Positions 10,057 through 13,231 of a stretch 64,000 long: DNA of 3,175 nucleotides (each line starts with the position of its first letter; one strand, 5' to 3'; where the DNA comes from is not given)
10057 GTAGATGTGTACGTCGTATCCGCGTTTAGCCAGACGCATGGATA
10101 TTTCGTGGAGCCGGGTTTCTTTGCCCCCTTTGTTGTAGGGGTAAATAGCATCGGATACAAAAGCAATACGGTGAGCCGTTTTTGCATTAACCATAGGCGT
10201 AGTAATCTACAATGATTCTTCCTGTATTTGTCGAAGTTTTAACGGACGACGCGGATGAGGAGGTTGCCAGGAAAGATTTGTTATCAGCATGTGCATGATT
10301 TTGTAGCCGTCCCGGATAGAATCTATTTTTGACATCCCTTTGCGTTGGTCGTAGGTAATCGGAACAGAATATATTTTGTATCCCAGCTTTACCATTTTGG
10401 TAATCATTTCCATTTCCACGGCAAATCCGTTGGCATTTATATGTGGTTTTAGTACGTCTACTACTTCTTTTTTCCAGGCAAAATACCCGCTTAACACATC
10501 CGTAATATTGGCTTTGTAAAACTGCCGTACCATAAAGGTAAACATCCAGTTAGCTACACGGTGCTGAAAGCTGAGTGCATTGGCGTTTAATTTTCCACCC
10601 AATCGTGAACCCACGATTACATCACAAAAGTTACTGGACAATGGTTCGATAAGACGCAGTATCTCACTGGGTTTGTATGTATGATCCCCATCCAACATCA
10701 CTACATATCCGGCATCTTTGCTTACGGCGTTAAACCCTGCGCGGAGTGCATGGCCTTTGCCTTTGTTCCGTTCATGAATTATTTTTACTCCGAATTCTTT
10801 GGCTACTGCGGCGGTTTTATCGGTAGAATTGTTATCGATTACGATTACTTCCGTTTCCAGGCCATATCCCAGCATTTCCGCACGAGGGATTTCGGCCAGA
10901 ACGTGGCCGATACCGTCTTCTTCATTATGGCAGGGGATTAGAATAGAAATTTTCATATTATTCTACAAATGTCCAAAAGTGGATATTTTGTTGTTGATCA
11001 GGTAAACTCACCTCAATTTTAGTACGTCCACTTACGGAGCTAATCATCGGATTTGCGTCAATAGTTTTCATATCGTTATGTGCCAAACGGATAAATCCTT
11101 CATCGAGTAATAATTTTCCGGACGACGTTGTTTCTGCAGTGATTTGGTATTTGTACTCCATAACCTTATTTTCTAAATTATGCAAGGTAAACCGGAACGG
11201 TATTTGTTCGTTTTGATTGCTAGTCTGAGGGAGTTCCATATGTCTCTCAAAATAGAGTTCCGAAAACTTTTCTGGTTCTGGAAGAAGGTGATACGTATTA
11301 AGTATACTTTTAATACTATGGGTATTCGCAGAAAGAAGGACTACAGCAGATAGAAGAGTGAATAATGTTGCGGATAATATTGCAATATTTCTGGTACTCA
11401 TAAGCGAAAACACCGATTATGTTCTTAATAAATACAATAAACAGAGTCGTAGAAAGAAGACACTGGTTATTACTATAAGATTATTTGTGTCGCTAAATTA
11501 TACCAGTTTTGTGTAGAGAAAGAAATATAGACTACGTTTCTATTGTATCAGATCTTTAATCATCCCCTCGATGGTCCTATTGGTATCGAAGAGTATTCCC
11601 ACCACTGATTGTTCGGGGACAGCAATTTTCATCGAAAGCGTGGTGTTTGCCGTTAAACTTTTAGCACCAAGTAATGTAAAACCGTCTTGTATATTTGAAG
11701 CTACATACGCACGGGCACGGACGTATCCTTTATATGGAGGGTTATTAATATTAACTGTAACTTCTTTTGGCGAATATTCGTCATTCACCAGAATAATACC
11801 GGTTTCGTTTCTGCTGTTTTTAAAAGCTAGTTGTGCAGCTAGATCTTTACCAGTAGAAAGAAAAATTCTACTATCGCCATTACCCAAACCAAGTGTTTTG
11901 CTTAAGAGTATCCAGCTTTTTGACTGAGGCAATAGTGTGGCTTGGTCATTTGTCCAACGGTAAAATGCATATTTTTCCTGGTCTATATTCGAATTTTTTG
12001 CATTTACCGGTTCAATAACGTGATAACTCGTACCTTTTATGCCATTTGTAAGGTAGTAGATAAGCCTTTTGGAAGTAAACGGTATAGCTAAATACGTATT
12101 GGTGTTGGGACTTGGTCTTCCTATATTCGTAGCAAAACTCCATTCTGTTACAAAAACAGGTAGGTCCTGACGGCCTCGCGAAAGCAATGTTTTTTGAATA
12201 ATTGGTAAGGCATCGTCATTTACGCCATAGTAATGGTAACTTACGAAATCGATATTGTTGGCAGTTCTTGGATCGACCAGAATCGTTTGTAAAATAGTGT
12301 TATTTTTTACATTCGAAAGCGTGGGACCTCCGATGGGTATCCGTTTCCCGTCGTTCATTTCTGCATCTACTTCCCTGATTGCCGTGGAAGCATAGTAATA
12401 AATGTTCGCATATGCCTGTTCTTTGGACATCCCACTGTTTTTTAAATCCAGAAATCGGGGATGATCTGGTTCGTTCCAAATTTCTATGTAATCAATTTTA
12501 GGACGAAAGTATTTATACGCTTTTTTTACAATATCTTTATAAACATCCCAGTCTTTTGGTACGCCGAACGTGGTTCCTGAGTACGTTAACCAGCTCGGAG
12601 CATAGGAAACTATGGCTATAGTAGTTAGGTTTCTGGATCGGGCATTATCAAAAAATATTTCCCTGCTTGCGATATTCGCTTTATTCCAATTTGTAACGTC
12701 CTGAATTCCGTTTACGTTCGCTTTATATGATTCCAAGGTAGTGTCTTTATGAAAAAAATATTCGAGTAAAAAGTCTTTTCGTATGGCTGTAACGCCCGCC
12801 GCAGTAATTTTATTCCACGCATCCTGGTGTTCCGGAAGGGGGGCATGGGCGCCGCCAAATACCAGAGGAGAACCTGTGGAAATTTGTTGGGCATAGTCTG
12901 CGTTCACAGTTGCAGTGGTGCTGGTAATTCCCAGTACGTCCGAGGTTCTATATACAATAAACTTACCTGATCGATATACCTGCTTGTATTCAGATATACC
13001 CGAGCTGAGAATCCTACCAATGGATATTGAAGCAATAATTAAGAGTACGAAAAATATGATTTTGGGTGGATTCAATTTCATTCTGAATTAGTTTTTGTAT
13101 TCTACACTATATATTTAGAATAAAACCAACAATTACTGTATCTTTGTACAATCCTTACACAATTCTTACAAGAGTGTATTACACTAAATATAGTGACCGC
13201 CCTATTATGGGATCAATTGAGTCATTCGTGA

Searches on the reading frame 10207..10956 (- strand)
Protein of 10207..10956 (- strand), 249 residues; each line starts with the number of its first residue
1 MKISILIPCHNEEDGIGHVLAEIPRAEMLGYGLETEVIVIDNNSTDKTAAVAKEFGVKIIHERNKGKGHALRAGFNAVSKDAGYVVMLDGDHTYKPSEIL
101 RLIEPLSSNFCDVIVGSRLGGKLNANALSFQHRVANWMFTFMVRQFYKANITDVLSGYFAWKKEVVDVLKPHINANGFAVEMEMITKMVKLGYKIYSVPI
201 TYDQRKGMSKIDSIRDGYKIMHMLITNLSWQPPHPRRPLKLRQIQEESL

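Call 9: search_protein_families(library=pfam, proteins=[window:10207-10956:-], max_evalue=0.001)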
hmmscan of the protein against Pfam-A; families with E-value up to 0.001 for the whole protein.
window:10207-10956:- (249 aa): 3 families
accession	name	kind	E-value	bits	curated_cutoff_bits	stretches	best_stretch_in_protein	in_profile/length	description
PF00535.33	Glycos_transf_2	-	1.7e-28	100.1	23.3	1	4-166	1-164/168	Glycosyl transferase family 2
PF13641.12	Glyco_tranf_2_3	-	3.3e-10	40.8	27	1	3-199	3-205/230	Glycosyltransferase like family 2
PF12804.13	NTP_transf_3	-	0.00019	22.1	27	1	35-122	40-127/160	MobA-like NTP transferase domain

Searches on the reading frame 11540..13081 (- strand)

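Call 9: search_protein_families(library=pfam, proteins=[window:11540-13081:-], max_evalue=0.001)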
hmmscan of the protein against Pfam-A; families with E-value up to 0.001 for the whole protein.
window:11540-13081:- (513 aa): 3 families
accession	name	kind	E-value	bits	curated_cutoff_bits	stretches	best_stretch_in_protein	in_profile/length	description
PF01229.23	Glyco_hydro_39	-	2.7e-07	30.2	26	1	199-288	152-229/472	Glycosyl hydrolases family 39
PF00150.24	Cellulase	-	2.1e-05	24.6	23.5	1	84-321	22-243/272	Cellulase (glycosyl hydrolase family 5)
PF02057.21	Glyco_hydro_59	-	0.00013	21.8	27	1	149-287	87-201/294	Glycosyl hydrolase family 59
